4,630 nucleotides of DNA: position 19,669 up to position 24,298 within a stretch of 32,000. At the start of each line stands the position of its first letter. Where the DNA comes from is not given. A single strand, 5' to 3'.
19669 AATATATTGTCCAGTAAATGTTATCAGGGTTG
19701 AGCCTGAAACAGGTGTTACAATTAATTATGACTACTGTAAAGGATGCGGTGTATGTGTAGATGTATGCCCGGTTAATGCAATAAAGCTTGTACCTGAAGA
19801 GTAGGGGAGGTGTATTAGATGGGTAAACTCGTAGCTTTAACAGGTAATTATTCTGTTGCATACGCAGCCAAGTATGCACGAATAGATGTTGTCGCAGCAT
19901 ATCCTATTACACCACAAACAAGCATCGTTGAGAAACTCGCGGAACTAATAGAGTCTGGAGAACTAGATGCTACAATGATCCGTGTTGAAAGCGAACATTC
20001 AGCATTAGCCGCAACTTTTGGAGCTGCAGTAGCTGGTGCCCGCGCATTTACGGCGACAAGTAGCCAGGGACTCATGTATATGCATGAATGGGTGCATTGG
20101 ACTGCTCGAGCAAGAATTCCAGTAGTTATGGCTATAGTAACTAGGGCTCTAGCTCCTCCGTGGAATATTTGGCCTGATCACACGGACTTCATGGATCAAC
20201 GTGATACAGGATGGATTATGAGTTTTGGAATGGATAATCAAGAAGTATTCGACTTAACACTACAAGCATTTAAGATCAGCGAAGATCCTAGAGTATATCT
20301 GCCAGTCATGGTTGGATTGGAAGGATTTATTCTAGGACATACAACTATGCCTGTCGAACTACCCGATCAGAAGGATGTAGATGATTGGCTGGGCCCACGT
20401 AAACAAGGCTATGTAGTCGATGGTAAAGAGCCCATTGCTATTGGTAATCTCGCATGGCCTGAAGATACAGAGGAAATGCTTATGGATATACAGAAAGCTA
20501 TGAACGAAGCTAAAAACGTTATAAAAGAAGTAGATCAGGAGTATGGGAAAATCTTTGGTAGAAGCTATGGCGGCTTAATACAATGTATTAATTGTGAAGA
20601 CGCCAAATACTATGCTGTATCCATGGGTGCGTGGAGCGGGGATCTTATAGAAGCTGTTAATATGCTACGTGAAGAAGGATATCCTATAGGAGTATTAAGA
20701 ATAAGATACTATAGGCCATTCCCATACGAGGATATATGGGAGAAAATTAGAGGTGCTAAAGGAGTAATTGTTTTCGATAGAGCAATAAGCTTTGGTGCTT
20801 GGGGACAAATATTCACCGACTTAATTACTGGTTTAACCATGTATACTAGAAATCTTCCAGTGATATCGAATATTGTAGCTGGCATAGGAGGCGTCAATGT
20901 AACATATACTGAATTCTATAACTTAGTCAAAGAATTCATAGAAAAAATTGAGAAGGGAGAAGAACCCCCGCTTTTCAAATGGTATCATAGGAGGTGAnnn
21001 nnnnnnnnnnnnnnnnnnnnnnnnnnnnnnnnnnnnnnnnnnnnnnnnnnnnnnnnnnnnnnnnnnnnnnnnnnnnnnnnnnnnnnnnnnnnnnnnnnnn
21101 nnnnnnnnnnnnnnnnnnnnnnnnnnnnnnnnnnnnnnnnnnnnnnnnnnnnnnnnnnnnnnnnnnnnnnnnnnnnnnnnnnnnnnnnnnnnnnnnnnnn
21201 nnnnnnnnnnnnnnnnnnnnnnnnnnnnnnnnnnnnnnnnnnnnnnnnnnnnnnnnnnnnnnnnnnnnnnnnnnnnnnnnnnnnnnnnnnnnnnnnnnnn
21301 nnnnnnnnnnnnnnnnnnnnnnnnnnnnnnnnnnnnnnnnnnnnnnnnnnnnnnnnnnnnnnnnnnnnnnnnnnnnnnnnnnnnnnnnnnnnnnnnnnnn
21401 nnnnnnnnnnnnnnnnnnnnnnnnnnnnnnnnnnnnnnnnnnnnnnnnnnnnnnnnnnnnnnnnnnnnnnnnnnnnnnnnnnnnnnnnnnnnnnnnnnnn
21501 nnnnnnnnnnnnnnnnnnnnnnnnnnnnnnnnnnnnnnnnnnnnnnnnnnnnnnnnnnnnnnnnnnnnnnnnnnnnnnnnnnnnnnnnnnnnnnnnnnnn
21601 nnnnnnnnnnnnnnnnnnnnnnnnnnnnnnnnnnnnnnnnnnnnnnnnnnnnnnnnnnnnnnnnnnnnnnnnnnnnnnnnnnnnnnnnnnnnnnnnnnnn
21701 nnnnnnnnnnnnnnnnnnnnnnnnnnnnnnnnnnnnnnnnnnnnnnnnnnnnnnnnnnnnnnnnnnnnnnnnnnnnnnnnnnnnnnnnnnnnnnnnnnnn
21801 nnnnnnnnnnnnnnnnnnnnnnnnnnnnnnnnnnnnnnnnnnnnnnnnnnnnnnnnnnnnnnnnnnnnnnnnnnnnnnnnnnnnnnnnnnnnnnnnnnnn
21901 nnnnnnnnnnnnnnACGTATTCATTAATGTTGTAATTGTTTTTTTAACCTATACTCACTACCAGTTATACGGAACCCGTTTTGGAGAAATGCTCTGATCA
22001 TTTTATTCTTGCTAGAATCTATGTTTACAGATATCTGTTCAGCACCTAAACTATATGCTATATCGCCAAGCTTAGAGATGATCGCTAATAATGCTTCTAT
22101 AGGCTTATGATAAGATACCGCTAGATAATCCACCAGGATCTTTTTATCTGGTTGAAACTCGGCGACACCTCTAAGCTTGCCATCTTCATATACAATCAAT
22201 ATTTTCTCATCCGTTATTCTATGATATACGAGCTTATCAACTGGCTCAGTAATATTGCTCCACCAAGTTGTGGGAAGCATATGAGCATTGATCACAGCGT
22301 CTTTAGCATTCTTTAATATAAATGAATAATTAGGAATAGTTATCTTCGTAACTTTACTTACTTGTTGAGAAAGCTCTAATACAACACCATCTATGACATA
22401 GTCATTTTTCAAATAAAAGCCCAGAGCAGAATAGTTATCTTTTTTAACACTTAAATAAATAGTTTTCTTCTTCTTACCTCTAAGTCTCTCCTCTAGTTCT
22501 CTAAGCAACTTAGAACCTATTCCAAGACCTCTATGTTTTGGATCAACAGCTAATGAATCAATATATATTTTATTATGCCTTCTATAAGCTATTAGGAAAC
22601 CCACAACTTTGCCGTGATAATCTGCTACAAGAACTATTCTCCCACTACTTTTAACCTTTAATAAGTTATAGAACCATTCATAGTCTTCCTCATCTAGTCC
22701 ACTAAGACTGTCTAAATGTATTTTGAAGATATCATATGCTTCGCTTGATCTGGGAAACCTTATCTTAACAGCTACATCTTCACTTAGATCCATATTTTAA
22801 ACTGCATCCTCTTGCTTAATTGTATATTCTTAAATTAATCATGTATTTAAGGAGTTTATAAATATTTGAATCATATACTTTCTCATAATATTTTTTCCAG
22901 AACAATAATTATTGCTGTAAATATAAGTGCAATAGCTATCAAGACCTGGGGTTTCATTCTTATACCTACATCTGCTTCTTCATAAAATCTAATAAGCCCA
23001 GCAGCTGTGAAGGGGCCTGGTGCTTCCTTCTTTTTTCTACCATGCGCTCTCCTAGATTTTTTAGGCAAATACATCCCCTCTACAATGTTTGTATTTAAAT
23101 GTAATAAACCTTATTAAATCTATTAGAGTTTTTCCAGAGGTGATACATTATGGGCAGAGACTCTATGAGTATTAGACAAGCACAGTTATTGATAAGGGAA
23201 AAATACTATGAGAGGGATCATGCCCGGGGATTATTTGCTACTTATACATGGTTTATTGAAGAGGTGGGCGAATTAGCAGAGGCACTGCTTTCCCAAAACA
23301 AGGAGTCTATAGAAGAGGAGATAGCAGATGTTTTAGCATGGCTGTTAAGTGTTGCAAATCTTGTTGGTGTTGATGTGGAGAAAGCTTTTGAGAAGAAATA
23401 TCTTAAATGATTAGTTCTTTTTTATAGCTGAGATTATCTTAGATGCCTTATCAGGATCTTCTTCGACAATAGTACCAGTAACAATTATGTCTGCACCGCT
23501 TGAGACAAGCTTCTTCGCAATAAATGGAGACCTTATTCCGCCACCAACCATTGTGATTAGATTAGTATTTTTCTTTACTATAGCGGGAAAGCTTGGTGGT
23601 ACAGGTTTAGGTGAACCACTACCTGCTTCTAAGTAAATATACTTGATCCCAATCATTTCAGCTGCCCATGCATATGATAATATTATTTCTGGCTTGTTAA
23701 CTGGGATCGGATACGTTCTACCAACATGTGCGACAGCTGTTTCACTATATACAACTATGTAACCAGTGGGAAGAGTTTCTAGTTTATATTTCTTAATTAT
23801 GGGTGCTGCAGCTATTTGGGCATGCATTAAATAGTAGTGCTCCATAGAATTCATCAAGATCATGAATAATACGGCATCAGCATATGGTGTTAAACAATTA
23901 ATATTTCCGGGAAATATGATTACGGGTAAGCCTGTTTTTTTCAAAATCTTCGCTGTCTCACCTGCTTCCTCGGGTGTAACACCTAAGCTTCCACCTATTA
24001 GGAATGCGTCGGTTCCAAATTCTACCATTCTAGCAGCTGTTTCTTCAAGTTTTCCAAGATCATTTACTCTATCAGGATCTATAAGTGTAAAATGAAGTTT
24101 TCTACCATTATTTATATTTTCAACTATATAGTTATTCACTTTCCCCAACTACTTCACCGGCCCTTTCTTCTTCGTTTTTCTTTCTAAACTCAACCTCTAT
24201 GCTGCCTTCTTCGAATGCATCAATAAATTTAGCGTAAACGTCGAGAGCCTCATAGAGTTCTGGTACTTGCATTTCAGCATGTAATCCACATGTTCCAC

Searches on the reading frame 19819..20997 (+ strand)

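Call 95: search_protein_families(library=pfam, proteins=[window:19819-20997:+], max_evalue=0.00001)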
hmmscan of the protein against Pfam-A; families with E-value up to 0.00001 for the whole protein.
window:19819-20997:+ (392 aa): 2 families
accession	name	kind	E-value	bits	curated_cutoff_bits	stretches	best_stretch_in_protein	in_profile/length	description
PF01855.24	POR_N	-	2e-68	231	27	1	16-239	2-230/231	Pyruvate flavodoxin/ferredoxin oxidoreductase, thiamine diP-bdg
PF17147.9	PFOR_II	-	1.6e-25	89.9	27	1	262-365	1-101/102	Pyruvate:ferredoxin oxidoreductase core domain II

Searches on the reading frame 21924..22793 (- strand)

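Call 95: search_protein_families(library=pfam, proteins=[window:21924-22793:-], max_evalue=0.00001)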
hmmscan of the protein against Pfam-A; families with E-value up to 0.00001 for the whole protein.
window:21924-22793:- (289 aa): 3 families
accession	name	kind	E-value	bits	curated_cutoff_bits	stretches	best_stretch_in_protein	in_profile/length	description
PF00583.31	Acetyltransf_1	-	5.8e-23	81.8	20.7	1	27-129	9-113/116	Acetyltransferase (GNAT) family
PF13508.13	Acetyltransf_7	-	1.2e-16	61.3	27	1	52-133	3-83/84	Acetyltransferase (GNAT) domain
PF13673.13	Acetyltransf_10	-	3.7e-14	53.2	23.6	1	49-133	28-108/128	Acetyltransferase (GNAT) domain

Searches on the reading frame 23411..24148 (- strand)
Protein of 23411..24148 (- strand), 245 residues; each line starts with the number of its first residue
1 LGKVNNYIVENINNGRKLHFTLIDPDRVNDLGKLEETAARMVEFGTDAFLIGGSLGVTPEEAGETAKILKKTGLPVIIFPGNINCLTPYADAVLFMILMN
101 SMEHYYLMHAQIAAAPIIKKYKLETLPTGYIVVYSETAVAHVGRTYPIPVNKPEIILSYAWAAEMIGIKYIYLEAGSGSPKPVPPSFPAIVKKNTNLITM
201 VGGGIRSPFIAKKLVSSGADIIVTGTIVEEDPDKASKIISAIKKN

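Call 95: search_protein_families(library=pfam, proteins=[window:23411-24148:-], max_evalue=0.00001)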
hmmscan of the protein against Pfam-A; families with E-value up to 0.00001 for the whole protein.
window:23411-24148:- (245 aa): 1 family
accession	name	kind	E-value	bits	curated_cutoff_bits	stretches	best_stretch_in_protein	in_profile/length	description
PF01884.23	PcrB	-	1.2e-51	175.9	23.9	1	16-240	7-223/226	PcrB family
